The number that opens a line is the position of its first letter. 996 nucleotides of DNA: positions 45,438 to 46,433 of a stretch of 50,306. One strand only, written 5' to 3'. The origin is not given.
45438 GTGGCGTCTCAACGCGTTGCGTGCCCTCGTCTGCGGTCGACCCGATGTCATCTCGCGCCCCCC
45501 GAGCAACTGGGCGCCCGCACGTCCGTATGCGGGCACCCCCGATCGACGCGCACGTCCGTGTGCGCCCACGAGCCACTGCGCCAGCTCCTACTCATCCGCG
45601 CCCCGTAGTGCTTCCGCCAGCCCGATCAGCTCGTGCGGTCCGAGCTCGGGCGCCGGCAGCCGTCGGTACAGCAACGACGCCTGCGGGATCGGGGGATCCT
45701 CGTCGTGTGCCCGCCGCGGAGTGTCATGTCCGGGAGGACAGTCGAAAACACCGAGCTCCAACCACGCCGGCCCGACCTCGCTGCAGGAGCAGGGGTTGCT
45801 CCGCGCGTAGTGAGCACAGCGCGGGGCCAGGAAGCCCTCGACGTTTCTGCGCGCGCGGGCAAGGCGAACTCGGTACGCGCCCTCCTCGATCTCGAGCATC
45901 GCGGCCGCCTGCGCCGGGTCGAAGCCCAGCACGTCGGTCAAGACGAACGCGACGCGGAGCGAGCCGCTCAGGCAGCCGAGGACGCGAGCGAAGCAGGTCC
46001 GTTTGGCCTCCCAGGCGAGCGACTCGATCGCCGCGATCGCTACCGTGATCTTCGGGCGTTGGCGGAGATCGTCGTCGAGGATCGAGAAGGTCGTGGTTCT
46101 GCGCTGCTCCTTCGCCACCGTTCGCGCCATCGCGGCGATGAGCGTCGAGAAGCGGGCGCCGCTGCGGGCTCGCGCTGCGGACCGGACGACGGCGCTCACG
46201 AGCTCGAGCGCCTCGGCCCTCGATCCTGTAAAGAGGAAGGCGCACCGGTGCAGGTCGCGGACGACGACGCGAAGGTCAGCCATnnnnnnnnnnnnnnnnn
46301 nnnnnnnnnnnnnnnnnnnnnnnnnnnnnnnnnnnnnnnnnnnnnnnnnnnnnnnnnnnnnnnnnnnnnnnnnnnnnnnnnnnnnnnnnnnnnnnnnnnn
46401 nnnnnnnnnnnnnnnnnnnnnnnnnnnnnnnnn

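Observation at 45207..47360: Compact cassette: an XRE regulator diverging from three minus-strand genes that include a third ECF-like sigma factor with a Cys-containing tail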

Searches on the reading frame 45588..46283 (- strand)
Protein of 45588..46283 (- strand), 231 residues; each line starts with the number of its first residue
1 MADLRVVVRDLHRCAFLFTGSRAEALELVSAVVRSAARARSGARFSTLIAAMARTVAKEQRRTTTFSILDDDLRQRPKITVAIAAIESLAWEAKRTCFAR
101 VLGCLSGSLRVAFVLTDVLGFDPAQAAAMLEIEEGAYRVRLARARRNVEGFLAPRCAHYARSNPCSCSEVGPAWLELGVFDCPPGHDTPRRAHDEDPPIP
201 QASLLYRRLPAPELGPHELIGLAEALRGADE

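Call 4: search_protein_families(library=pfam, proteins=[window:45588-46283:-], max_evalue=1)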
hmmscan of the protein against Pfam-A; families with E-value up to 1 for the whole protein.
window:45588-46283:- (231 aa): 3 families
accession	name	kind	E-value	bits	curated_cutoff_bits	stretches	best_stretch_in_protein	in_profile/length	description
PF08281.18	Sigma70_r4_2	-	5.7e-08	32.7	25.7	1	97-146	3-52/54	Sigma-70, region 4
PF22233.2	PhyR_sigma-like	-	0.00091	19.4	27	1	109-146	8-45/50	Response regulator PhyR, sigma-like domain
PF04542.20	Sigma70_r2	-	0.16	12.2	24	1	8-63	6-67/71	Sigma-70 region 2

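Call 5: search_protein_families(library=ncbifam, proteins=[window:45588-46283:-], max_evalue=1)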
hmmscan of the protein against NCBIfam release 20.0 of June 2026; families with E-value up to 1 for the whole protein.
window:45588-46283:- (231 aa): 28 families (the best 25 are shown)
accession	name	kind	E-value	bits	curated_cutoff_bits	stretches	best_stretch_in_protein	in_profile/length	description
NF007214.0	PRK09636.1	subfamily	2.4e-06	26.9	271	1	92-149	103-160/293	RNA polymerase sigma factor SigJ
NF007225.0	PRK09643.1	equivalog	4.2e-06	26.6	190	1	34-155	67-185/204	RNA polymerase sigma factor SigM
NF009171.0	PRK12518.1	equivalog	6.2e-06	26.1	208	1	32-154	64-186/191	RNA polymerase sigma factor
NF008888.0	PRK11922.1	equivalog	2.4e-05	24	204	1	88-149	132-193/231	RNA polymerase sigma factor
TIGR02937.1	sigma70-ECF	superfamily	0.00014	21.6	42.9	1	9-148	12-161/165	sigma-70 family RNA polymerase sigma factor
NF009187.0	PRK12535.1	equivalog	0.00028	20.6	290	1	26-148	61-178/197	RNA polymerase sigma factor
NF058625.1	sigma_PG0214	equivalog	0.00045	20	130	1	11-149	17-158/170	GFO_1088 family ECF-type sigma factor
NF006089.0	PRK08241.1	subfamily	0.00045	19.4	240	1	92-150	144-202/343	RNA polymerase subunit sigma-70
NF007229.0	PRK09647.1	equivalog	0.001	18.5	265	1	100-161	150-211/220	RNA polymerase sigma factor SigE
NF007216.0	PRK09638.1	equivalog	0.0012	18.6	194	1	40-146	64-168/180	RNA polymerase sigma factor SigY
TIGR02983.1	SigE-fam_strep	subfamily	0.0018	18.2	141.55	1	9-147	17-153/162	SigE family RNA polymerase sigma factor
NF006623.1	PRK09191.1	subfamily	0.0036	17.1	240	1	46-150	36-134/258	PhyR family response regulator anti-anti-sigma factor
TIGR02957.1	SigX4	subfamily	0.011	15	323.25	1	97-149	101-153/281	RNA polymerase sigma-70 factor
NF004113.0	PRK05602.1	equivalog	0.012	15.2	208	1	41-153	93-202/211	RNA polymerase sigma factor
TIGR02959.1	SigZ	equivalog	0.015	15.2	168.65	1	95-157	91-153/170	RNA polymerase sigma factor SigZ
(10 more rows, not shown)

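Call 10: find_homologous_proteins(query=window:45588-46283:-)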
Query window:45588-46283:- (231 aa): 7 proteins with E <= 0.001 among 5775 candidates.
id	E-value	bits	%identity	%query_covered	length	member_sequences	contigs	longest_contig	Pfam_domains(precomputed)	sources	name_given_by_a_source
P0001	1.4e-145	501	100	100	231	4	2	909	PF08281.19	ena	-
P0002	2.1e-61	225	51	100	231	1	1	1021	PF08281.19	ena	-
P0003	6.9e-45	171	44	90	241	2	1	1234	PF08281.19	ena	-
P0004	4.5e-32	130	43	81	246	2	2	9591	PF08281.19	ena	-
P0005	7.9e-32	129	38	87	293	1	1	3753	PF08281.19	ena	-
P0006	2.4e-31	127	43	71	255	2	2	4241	PF08281.19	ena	-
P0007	7.8e-31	125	38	93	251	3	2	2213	PF08281.19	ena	-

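Call 12: find_encoding_contigs(protein=P0004, flank=10000)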
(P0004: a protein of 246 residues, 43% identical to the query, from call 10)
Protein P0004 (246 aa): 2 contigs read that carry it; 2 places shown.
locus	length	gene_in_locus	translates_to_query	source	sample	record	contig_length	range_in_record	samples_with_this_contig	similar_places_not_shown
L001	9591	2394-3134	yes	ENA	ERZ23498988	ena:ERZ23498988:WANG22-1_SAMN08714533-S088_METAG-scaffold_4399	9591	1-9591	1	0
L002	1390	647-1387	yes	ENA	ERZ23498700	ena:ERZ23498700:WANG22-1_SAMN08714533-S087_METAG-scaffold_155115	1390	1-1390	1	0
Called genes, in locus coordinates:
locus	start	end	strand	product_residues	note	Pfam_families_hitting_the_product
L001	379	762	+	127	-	-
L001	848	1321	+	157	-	-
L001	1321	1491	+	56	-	-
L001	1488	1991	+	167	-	-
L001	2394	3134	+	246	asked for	PF08281:Sigma70_r4_2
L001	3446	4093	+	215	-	-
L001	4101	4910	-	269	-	-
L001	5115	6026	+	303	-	-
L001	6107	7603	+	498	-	PF00580:UvrD-helicase, PF01443:Viral_helicase1 (faint), PF13245:AAA_19, PF13401:AAA_22 (faint), PF13604:AAA_30 (faint), PF13361:UvrD_C, PF13538:UvrD_C_2 (weak)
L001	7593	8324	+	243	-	PF25165:DUF7828 (weak)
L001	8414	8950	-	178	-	-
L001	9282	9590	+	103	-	?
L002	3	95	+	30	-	?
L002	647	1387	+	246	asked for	PF08281:Sigma70_r4_2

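Call 13: find_encoding_contigs(protein=P0006, flank=10000)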
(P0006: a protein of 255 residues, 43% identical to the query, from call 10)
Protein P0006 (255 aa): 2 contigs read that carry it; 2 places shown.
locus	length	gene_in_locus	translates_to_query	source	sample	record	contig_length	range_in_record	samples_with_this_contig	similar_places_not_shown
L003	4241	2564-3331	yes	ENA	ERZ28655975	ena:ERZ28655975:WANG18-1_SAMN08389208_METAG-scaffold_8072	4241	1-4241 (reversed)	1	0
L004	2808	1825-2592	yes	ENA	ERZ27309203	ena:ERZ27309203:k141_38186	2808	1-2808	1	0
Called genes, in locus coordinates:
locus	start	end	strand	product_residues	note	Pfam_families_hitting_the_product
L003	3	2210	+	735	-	?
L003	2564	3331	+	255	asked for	PF08281:Sigma70_r4_2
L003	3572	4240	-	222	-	?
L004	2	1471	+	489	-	?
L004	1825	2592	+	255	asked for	PF08281:Sigma70_r4_2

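Call 14: find_encoding_contigs(protein=P0005, flank=10000)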
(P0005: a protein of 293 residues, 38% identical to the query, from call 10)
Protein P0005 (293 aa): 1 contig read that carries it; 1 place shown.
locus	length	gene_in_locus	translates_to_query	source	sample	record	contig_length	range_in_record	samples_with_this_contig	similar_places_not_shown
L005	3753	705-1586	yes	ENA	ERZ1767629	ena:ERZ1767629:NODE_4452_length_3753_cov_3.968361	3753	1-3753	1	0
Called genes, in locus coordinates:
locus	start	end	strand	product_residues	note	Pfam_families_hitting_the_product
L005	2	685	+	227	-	?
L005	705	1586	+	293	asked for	PF08281:Sigma70_r4_2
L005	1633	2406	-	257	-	PF08241:Methyltransf_11, PF08242:Methyltransf_12, PF13649:Methyltransf_25, PF13847:Methyltransf_31 (weak)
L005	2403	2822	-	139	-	PF02311:AraC_binding (faint), PF07883:Cupin_2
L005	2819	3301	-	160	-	PF00255:GSHPx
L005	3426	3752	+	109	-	?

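Call 15: find_encoding_contigs(protein=P0007, flank=10000)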
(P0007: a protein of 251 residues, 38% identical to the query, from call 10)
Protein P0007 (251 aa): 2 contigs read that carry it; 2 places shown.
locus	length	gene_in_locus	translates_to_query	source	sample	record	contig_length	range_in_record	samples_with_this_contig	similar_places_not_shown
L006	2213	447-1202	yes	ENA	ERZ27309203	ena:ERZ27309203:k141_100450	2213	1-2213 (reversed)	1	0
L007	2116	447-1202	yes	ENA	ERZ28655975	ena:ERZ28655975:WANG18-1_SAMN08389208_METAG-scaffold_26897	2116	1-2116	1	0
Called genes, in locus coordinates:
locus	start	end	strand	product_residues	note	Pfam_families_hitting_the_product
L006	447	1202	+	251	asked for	PF08281:Sigma70_r4_2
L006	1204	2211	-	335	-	?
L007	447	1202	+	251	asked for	PF08281:Sigma70_r4_2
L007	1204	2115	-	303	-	?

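Call 28: search_protein_families(library=pfam, proteins=[L001:379-762:+, L001:848-1321:+, L001:1488-1991:+, L001:3446-4093:+, L001:4101-4910:-, L001:5115-6026:+, L001:8414-8950:-, L003:3-2210:+, L005:2-685:+, L006:1204-2211:-], max_evalue=0.01)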
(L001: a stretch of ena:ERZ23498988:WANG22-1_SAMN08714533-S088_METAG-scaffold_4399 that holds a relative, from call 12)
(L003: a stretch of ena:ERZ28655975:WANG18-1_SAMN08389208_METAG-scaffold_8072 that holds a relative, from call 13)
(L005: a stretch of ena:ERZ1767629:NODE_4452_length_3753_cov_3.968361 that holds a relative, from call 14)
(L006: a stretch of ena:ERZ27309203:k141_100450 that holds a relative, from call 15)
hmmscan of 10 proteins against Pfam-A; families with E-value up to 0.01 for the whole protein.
L001:379-762:+ (127 aa): 0 families

L001:848-1321:+ (157 aa): 0 families

L001:1488-1991:+ (167 aa): 0 families

L001:3446-4093:+ (215 aa): 0 families

L001:4101-4910:- (269 aa): 1 family
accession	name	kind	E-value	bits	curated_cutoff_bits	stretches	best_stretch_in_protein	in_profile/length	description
PF13643.11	DUF4145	-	0.0013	19.2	23.1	0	148-176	3-30/88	Domain of unknown function (DUF4145)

L001:5115-6026:+ (303 aa): 1 family
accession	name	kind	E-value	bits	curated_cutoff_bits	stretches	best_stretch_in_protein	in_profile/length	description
PF13446.11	RPT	-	0.0046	17.2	28.2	0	166-186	5-25/59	A repeated domain in UCH-protein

L001:8414-8950:- (178 aa): 0 families

L003:3-2210:+ (735 aa): 0 families

L005:2-685:+ (227 aa): 3 families
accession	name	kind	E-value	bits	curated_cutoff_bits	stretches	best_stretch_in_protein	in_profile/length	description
PF02955.21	GSH-S_ATP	-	2.4e-59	200.1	23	1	33-206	1-174/175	Prokaryotic glutathione synthetase, ATP-grasp domain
PF08443.16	RimK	-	2.4e-12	47.3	21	1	49-192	23-164/188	RimK-like ATP-grasp domain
PF02951.20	GSH-S_N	-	0.0011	19.5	21.3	1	1-29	90-119/119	Prokaryotic glutathione synthetase, N-terminal domain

L006:1204-2211:- (335 aa): 2 families
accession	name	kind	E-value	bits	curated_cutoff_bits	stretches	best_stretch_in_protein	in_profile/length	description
PF13692.12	Glyco_trans_1_4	-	1.3e-05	26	27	1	141-279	2-126/142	Glycosyl transferases group 1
PF13439.12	Glyco_transf_4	-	0.00063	20.2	28.5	1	86-123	128-166/170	Glycosyltransferase Family 4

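Call 29: find_related_loci(query=A1, collection=genome_contigs, flank=8000)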
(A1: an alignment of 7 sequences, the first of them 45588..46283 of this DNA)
Query A1 (231 aa) in genome_contigs; peptide patterns used: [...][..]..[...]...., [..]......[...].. (x = any residue, [..] = any of these).
94 stretches matched a pattern; 68 encode a relative of the query (tblastn E <= 1e-3); 67 distinct loci.
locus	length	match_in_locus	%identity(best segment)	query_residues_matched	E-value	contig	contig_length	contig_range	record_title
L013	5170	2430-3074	42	15-210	4e-41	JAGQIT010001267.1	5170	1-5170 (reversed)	MAG: Myxococcales bacterium isolate HKST-UBA11 2015-01-06_1_(paired)_contig_317198, whole genome shotgun sequence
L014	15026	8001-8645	42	15-210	5e-41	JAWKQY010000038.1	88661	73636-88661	MAG: Nannocystaceae bacterium isolate AC1.67 AC1.67.fa-38, whole genome shotgun sequence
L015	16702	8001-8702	43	11-228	1e-40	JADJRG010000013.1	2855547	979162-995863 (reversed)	MAG: Nannocystis sp. isolate Fred_18-Q3-R57-64_MAXAC.384 tig00350862-10-28537670, whole genome shotgun sequence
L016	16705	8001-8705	38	11-225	5e-39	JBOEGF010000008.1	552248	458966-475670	MAG: Nannocystales bacterium isolate PBSAdel1 PBSA13b_contig_76, whole genome shotgun sequence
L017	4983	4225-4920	39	11-222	4e-39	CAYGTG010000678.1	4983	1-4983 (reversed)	MAG TPA_asm: uncultured Nannocystaceae bacterium isolate ERP117304_co3_187 genome assembly, contig: NODE_24812_length_49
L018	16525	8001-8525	44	48-210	4e-39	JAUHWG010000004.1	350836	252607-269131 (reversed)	MAG: Polyangia bacterium isolate 2_bin.15 NODE_41_length_350836_cov_7.993351, whole genome shotgun sequence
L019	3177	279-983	38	11-225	9e-39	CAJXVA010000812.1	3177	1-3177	MAG TPA_asm: uncultured proteobacterium isolate SRR3933246_bin.3_MetaBAT_v2.12.1_MAG genome assembly, contig: NODE_3234_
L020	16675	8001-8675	40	11-218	1e-37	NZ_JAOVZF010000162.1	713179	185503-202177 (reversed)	Paraliomyxa miuraensis strain SMH-27-4 scf140c30, whole genome shotgun sequence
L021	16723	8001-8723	37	4-224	3e-37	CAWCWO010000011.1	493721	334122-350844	MAG: uncultured proteobacterium isolate MFD03250.bin.1.164 genome assembly, contig: contig_17658, whole genome shotgun s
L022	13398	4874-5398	44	48-210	2e-37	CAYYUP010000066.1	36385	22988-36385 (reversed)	MAG TPA_asm: uncultured Nannocystis sp. isolate binchicken_co67_189 genome assembly, contig: NODE_1051_length_36385_cov_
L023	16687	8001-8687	36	11-219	3e-37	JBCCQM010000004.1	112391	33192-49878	MAG: Myxococcota bacterium isolate P01_D01_bin.152 k141_943346_length_112391_cov_26.2496, whole genome shotgun sequence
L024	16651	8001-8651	39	11-210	6e-37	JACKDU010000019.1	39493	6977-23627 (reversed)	MAG: Myxococcales bacterium isolate HK-STAS-MYXO-15 HK-STAS-MYXO-15_19, whole genome shotgun sequence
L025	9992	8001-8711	37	4-222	1e-36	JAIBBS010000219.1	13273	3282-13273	MAG: Nannocystaceae bacterium isolate SSF46 NODE_96017_length_13273_cov_76.065495, whole genome shotgun sequence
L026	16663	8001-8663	38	10-210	9e-37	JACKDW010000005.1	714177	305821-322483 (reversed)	MAG: Myxococcales bacterium isolate HK-STAS-MYXO-17 HK-STAS-MYXO-17_5, whole genome shotgun sequence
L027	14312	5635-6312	39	11-218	8e-37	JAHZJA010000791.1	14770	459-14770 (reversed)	MAG: Deltaproteobacteria bacterium isolate P_S1_bin.18 k141_924182, whole genome shotgun sequence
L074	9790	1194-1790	33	10-210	4e-26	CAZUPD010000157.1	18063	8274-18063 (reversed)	MAG TPA_asm: uncultured Nannocystaceae bacterium isolate SRP334346_co1_110 genome assembly, contig: NODE_2661_length_180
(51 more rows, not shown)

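Call 35: search_solved_structures(query=A1, max_evalue=0.01, show_alignments=2)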
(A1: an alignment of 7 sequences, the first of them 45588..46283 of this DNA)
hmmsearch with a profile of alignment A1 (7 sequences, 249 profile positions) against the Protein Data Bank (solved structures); distinct sequences matched with E-value up to 0.01: 9.
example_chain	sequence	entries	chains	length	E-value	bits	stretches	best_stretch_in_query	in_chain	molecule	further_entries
9m9d_F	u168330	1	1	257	1.2e-08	37.6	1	7-178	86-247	ECF RNA polymerase sigma factor SigE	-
9m9e_F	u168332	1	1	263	1.3e-08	37.5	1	7-178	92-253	ECF RNA polymerase sigma factor SigE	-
9m98_F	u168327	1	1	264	1.4e-08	37.5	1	7-178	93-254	ECF RNA polymerase sigma factor SigE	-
5xe7_A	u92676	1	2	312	2.2e-06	30.3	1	8-168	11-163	ECF RNA polymerase sigma factor SigJ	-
4cxf_A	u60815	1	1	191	0.00036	23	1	114-171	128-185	RNA POLYMERASE SIGMA FACTOR CNRH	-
5uxx_A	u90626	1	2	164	0.0017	20.8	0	119-171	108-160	RNA polymerase sigma factor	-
2h27_A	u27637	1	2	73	0.0023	20.3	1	110-174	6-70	RNA polymerase Sigma E factor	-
2o8x_A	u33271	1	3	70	0.0038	19.7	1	120-166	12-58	Probable RNA polymerase sigma-C factor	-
7qh5_A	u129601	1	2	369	0.0038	19.6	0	114-172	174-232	RNA polymerase sigma factor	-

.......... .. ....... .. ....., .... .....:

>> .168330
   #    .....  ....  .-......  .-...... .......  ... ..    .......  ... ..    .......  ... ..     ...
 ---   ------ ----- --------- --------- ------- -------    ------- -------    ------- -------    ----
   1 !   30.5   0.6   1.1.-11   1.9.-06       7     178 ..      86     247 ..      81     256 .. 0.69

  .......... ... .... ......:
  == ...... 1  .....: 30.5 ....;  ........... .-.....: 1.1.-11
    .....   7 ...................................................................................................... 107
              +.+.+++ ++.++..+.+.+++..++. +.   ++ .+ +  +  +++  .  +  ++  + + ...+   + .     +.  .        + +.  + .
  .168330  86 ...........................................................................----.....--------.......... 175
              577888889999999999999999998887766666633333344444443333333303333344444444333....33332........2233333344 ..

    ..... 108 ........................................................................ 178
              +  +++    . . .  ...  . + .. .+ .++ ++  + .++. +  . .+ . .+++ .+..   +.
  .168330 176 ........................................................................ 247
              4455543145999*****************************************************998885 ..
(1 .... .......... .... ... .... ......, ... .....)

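Call 37: search_protein_families(library=phrogs, proteins=[window:45588-46283:-], max_evalue=1)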
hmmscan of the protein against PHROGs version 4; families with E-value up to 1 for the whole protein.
window:45588-46283:- (231 aa): 3 families
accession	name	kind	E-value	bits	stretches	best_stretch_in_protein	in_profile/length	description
phrog_1740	-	transcription regulation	0.0099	15.4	1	40-153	102-217/567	RNA polymerase sigma factor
phrog_5285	-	unknown function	0.16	13.3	1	124-152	94-122/127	-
phrog_26230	-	unknown function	0.24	12.8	0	103-148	63-108/125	-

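Call 38: search_protein_families(library=padloc, proteins=[window:45588-46283:-], max_evalue=1)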
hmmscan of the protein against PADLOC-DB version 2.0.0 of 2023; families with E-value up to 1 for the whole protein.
window:45588-46283:- (231 aa): 0 families

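Call 39: find_encoding_contigs(protein=P0002, flank=5000)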
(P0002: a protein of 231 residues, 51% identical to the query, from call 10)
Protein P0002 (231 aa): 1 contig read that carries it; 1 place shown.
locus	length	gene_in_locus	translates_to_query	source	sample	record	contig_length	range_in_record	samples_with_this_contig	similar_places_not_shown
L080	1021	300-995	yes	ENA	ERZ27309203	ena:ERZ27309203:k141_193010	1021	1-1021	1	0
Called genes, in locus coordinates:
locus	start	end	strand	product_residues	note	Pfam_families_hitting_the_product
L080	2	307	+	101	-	?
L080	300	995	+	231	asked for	PF08281:Sigma70_r4_2 (weak)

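Call 40: find_encoding_contigs(protein=P0003, flank=5000)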
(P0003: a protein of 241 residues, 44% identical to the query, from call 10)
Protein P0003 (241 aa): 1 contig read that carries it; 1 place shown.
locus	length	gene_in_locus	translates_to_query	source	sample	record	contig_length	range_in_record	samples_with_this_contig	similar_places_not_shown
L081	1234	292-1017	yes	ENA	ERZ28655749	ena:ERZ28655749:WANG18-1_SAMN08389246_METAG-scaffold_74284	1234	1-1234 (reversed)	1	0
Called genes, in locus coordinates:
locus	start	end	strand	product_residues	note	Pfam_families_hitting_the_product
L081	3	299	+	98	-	?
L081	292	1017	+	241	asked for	PF08281:Sigma70_r4_2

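Call 54: predict_structure(alignment_id=A1)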
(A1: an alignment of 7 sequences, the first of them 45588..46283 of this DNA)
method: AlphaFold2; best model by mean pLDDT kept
length: 231 residues; sequences in the alignment: 7
mean_pLDDT: 89.9   pTM: 0.88
mean pLDDT of the five models: 89.9, 88.5, 87.6, 85.4, 84.6
residues with pLDDT >= 90: 155; 70-90: 62; 50-70: 11; < 50: 3
segments of 3 or more residues with pLDDT < 50: none
pLDDT, mean of each block of 10 residues (from residue 1): 88 95 95 91 89 92 89 71 70 94 96 97 98 98 98 94 89 88 83 86 94 92 86 48
secondary structure, 60 per line:
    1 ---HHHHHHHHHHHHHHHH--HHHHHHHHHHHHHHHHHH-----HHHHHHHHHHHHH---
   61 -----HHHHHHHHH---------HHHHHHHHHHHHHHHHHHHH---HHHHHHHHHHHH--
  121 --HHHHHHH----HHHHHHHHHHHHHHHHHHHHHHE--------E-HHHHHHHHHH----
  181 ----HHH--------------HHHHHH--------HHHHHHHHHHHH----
elements in order: H4-19 H22-39 H45-57 H66-74 H84-103 H107-118 H123-129 H134-155 H167-176 H202-207 H216-227

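Call 104: find_related_loci(query=A1, collection=viral_contigs, flank=8000)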
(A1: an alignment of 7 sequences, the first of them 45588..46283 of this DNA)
Query A1 (231 aa) in viral_contigs; peptide patterns used: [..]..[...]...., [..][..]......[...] (x = any residue, [..] = any of these).
56 stretches matched a pattern, but none encodes a relative of the query by tblastn (E <= 1e-3).
